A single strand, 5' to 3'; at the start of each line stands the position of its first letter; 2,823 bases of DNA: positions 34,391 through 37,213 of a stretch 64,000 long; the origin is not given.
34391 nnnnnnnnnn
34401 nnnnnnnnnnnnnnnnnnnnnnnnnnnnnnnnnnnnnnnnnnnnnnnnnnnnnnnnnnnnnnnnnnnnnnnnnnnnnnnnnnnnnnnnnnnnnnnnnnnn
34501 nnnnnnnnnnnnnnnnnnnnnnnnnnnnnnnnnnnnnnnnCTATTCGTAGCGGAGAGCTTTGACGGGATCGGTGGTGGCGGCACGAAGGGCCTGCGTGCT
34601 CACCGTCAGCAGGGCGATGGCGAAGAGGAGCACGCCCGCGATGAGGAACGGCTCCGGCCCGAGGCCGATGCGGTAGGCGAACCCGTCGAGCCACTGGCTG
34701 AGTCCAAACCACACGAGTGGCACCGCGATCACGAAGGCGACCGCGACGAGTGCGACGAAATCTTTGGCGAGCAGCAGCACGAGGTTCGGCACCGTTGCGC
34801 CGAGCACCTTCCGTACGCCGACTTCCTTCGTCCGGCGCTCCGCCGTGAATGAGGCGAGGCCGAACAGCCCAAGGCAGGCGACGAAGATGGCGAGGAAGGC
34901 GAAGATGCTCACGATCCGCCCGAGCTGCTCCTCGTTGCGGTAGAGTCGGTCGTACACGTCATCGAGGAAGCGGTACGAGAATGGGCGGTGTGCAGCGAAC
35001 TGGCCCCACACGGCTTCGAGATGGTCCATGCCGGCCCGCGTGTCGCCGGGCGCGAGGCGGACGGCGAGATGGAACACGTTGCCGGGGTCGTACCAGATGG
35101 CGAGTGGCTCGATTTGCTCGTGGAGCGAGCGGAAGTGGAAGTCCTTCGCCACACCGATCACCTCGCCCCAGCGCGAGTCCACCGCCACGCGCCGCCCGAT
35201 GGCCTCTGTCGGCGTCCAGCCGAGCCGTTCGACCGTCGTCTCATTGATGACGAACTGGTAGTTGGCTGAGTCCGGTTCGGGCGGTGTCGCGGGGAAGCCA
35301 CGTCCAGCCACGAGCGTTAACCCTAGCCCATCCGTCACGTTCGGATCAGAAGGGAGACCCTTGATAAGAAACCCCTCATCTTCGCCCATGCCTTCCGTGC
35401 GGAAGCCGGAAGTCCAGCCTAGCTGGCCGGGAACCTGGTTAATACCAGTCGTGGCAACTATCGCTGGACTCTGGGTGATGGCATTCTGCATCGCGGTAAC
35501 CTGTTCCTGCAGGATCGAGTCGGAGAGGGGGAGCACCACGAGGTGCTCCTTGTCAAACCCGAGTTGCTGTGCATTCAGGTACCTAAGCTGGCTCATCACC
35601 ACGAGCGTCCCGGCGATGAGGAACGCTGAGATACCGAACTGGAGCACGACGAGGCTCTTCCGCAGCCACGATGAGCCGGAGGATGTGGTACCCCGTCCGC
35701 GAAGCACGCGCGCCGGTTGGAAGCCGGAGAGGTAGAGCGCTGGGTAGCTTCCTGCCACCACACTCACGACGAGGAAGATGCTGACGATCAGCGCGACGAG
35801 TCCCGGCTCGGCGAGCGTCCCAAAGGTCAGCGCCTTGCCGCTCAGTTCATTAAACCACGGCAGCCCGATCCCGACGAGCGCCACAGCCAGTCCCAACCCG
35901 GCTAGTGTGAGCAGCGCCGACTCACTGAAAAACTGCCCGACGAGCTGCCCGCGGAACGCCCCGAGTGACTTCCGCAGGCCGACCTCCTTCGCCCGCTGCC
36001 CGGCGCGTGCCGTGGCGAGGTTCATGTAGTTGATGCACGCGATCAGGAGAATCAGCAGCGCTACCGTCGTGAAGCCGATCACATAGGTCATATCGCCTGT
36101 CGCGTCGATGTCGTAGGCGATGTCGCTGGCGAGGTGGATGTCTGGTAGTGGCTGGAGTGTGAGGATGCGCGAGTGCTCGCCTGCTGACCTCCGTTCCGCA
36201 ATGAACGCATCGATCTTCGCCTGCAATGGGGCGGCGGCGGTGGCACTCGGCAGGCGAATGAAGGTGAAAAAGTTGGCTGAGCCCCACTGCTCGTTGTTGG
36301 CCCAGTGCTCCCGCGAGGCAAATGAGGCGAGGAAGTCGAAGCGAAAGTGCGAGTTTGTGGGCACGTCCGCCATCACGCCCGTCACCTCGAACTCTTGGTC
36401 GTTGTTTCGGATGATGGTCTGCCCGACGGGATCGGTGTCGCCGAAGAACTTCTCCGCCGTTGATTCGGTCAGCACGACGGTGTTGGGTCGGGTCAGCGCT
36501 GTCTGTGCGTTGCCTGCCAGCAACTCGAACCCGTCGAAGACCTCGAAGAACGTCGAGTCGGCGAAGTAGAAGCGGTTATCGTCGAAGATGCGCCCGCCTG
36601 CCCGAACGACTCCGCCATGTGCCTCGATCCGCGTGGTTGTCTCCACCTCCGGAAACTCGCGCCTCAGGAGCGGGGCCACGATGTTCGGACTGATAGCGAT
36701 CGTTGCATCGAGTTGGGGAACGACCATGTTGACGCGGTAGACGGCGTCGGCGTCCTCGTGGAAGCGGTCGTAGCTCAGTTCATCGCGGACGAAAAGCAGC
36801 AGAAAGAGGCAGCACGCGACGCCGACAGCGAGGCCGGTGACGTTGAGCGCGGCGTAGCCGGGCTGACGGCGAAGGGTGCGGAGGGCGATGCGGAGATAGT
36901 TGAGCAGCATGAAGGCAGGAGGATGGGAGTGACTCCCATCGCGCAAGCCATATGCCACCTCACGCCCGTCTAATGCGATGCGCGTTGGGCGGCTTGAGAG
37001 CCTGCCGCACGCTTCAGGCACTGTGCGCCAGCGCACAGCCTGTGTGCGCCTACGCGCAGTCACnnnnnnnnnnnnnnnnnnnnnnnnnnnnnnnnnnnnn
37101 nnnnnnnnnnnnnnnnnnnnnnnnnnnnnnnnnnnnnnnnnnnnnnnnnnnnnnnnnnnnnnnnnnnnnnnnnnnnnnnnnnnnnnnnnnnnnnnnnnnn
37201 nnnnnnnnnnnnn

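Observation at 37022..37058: Tandem TGT-N10-ACA palindromes 21 bp apart upstream of every promoter copy, in two helically phased spacing classes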

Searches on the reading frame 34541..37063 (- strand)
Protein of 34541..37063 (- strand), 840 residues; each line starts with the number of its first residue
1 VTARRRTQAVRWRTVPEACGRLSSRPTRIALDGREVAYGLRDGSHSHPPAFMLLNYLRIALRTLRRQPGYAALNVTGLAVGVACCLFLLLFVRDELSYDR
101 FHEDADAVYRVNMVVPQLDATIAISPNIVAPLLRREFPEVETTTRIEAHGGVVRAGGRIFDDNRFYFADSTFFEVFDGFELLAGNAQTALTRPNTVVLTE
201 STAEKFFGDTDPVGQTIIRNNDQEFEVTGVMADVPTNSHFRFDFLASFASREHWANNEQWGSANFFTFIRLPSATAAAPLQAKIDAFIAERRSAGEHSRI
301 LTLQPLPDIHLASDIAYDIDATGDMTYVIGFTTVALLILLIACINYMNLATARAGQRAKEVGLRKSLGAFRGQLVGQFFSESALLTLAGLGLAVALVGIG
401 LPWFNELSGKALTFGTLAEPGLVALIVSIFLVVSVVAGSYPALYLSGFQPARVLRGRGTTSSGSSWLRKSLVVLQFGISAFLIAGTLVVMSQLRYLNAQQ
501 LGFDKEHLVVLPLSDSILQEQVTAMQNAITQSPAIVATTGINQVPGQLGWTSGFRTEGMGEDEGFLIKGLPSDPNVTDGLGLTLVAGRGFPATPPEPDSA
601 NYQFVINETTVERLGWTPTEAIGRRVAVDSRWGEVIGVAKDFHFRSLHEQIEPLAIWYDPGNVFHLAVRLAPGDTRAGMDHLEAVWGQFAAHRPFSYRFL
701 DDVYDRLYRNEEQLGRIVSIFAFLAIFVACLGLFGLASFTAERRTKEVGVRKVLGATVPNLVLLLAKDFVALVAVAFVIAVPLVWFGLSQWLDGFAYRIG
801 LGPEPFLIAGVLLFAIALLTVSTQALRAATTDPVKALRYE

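Call 10: search_protein_families(library=pfam, proteins=[window:34541-37063:-])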
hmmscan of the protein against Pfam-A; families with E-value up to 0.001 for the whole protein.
window:34541-37063:- (840 aa): 2 families
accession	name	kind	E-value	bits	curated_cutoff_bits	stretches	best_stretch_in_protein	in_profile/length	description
PF12704.14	MacB_PCD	-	8.1e-32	111.6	27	2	72-286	2-206/207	MacB-like periplasmic core domain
PF02687.27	FtsX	-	2.4e-22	79.7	25.5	2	720-833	2-120/120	FtsX-like permease C-terminal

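Call 51: search_protein_families(library=ncbifam, proteins=[window:34541-36910:-], max_evalue=0.00001)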
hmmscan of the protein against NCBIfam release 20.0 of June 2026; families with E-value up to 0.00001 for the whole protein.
window:34541-36910:- (789 aa): 3 families
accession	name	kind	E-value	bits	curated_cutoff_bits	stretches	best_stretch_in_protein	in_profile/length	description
TIGR03434.1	ADOP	subfamily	6.1e-92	309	622.3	1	4-789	3-803/803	ADOP family duplicated permease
NF038008.1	ABC_perm_DarB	equivalog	2.5e-33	115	700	1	20-745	12-743/777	darobactin export ABC transporter permease subunit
NF007826.0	PRK10535.1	equivalog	1.9e-08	33.1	966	0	277-399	522-641/648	macrolide ABC transporter ATP-binding protein/permease MacB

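Call 55: find_homologous_proteins(query=window:34541-36910:-, max_evalue=1e-50)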
Query window:34541-36910:- (789 aa): 7965 proteins with E <= 1e-50 among 8000 candidates; the best 120 are listed.
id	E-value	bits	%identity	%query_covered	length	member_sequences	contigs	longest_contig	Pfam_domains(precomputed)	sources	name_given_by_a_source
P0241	0.0e+0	1760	100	100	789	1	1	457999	PF02687.28,PF12704.15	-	-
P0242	0.0e+0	1472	83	100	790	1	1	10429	PF02687.28,PF12704.15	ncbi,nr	ncbi:MAG: FtsX-like permease family protein [Rhodothermaceae bacterium]|nr:FtsX-like permease family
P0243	0.0e+0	1399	79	100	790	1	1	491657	PF02687.28,PF12704.15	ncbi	ncbi:MAG: ABC transporter permease [Rhodothermales bacterium]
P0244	0.0e+0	1398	78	100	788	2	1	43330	PF02687.28,PF12704.15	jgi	jgi:putative ABC transport system permease protein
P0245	0.0e+0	1385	78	100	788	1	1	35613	PF02687.28,PF12704.15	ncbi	-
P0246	0.0e+0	1376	77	100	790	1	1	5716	PF02687.28,PF12704.15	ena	-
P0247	0.0e+0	1372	77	100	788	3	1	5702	PF02687.28,PF12704.15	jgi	jgi:putative ABC transport system permease protein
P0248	0.0e+0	1368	76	100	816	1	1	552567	PF02687.28,PF12704.15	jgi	-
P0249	0.0e+0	1367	76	100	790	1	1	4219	PF02687.28,PF12704.15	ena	-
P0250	0.0e+0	1348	75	100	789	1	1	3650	PF02687.28,PF12704.15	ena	-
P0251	0.0e+0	1318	74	100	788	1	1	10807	PF02687.28,PF12704.15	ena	-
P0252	0.0e+0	1257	70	100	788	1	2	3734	PF02687.28,PF12704.15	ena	-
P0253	0.0e+0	1255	71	100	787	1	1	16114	PF02687.28,PF12704.15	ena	-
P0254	0.0e+0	1255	70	100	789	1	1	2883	PF02687.28,PF12704.15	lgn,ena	-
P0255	0.0e+0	1175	66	100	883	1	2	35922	PF02687.28,PF12704.15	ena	-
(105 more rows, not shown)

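Call 56: find_encoding_contigs(protein=P0243, flank=10000, max_places=2)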
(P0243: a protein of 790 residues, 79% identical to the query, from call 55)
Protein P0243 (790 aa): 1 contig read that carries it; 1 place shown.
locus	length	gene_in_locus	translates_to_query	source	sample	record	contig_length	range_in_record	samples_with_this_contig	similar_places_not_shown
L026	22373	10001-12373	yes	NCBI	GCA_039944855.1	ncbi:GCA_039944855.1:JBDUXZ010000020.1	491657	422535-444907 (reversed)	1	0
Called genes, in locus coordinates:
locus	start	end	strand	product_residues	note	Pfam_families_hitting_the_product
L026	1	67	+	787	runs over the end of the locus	PF12704:MacB_PCD, PF02687:FtsX, PF12704:MacB_PCD, PF02687:FtsX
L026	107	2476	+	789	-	PF12704:MacB_PCD, PF02687:FtsX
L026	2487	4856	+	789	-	PF12704:MacB_PCD, PF02687:FtsX, PF12704:MacB_PCD (weak), PF02687:FtsX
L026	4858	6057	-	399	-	PF08450:SGL (faint), PF24684:Vgb_lyase, PF25021:TEN_NHL (faint), PF01436:NHL (faint), PF13860:FlgD_ig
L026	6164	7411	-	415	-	PF12704:MacB_PCD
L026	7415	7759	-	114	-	PF03551:PadR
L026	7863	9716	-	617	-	PF01839:FG-GAP (faint), PF13517:FG-GAP_3, PF07593:UnbV_ASPIC, PF18962:Por_Secre_tail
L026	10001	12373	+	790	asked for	PF12704:MacB_PCD, PF02687:FtsX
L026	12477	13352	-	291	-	-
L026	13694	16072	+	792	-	PF12704:MacB_PCD, PF02687:FtsX, PF12704:MacB_PCD, PF02687:FtsX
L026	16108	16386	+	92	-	-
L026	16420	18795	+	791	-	PF12704:MacB_PCD, PF02687:FtsX, PF12704:MacB_PCD, PF02687:FtsX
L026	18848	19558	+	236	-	PF00005:ABC_tran, PF13304:AAA_21 (faint)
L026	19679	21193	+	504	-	PF14312:FG-GAP_2, PF18962:Por_Secre_tail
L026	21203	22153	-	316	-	PF00561:Abhydrolase_1, PF12146:Hydrolase_4, PF12697:Abhydrolase_6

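Call 57: find_encoding_contigs(protein=P0248, flank=10000, max_places=2)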
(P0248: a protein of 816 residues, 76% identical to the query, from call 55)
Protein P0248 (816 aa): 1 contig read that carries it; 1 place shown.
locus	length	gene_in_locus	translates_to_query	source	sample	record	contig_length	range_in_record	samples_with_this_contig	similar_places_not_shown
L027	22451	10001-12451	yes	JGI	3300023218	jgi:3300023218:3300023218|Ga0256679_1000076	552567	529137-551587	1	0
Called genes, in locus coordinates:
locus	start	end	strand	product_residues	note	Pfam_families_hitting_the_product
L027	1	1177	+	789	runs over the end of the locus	PF12704:MacB_PCD, PF02687:FtsX, PF12704:MacB_PCD (weak), PF02687:FtsX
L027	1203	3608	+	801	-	PF12704:MacB_PCD, PF02687:FtsX, PF12704:MacB_PCD, PF02687:FtsX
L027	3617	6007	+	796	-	PF12704:MacB_PCD, PF02687:FtsX, PF12704:MacB_PCD (weak), PF02687:FtsX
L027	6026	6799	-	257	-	PF00106:adh_short, PF08659:KR, PF23441:SDR (weak), PF13561:adh_short_C2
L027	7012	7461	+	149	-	-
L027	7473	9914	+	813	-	PF12704:MacB_PCD, PF02687:FtsX, PF12704:MacB_PCD, PF02687:FtsX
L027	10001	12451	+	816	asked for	PF12704:MacB_PCD, PF02687:FtsX, PF12704:MacB_PCD, PF02687:FtsX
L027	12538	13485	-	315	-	-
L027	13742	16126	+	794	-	PF12704:MacB_PCD, PF02687:FtsX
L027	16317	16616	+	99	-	-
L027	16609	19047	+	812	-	PF12704:MacB_PCD, PF02687:FtsX, PF12704:MacB_PCD, PF02687:FtsX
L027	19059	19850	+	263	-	-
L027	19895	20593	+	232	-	PF00005:ABC_tran, PF13304:AAA_21 (faint)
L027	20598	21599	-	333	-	PF00561:Abhydrolase_1, PF12146:Hydrolase_4, PF12697:Abhydrolase_6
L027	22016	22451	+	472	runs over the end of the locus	?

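Call 68: find_encoding_contigs(protein=P0245, flank=10000, max_places=2)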
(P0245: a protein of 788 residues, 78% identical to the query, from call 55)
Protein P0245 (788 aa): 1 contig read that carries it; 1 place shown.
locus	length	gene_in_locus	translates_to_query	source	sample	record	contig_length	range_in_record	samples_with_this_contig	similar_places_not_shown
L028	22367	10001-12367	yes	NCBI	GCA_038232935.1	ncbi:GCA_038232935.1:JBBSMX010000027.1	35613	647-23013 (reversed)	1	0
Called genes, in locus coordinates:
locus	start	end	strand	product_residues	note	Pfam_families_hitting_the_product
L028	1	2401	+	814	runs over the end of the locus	PF12704:MacB_PCD, PF02687:FtsX, PF12704:MacB_PCD, PF02687:FtsX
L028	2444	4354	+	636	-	PF12704:MacB_PCD, PF02687:FtsX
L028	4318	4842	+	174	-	PF02687:FtsX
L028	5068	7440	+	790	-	PF12704:MacB_PCD, PF02687:FtsX, PF12704:MacB_PCD, PF02687:FtsX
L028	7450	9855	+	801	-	PF12704:MacB_PCD, PF02687:FtsX, PF12704:MacB_PCD, PF02687:FtsX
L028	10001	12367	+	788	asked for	PF12704:MacB_PCD, PF02687:FtsX, PF12704:MacB_PCD (weak), PF02687:FtsX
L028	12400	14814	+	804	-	PF12704:MacB_PCD, PF02687:FtsX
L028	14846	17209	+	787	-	PF12704:MacB_PCD, PF02687:FtsX, PF12704:MacB_PCD (weak), PF02687:FtsX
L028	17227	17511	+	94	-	-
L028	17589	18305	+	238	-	PF00005:ABC_tran, PF13304:AAA_21 (faint)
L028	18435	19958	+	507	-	PF14312:FG-GAP_2, PF18962:Por_Secre_tail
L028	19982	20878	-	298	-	PF12146:Hydrolase_4, PF00561:Abhydrolase_1, PF12697:Abhydrolase_6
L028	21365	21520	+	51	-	-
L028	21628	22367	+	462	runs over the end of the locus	?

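Call 69: find_encoding_contigs(protein=P0244, flank=10000, max_places=2)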
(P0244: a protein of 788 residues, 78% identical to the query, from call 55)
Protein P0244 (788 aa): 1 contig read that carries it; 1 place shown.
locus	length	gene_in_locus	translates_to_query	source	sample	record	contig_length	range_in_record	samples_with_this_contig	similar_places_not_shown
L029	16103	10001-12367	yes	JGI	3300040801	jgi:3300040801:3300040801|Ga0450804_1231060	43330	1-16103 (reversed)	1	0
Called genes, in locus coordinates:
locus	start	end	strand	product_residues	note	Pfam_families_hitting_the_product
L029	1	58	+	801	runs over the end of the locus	PF12704:MacB_PCD, PF02687:FtsX, PF12704:MacB_PCD, PF02687:FtsX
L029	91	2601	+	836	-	PF12704:MacB_PCD, PF02687:FtsX, PF12704:MacB_PCD (weak), PF02687:FtsX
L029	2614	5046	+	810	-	PF12704:MacB_PCD, PF02687:FtsX, PF12704:MacB_PCD (weak), PF02687:FtsX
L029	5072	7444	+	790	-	PF12704:MacB_PCD, PF02687:FtsX, PF12704:MacB_PCD, PF02687:FtsX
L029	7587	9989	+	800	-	PF12704:MacB_PCD, PF02687:FtsX, PF12704:MacB_PCD, PF02687:FtsX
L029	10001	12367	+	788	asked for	PF12704:MacB_PCD, PF02687:FtsX, PF12704:MacB_PCD (weak), PF02687:FtsX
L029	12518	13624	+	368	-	PF00756:Esterase, PF11954:DUF3471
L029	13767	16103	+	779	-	?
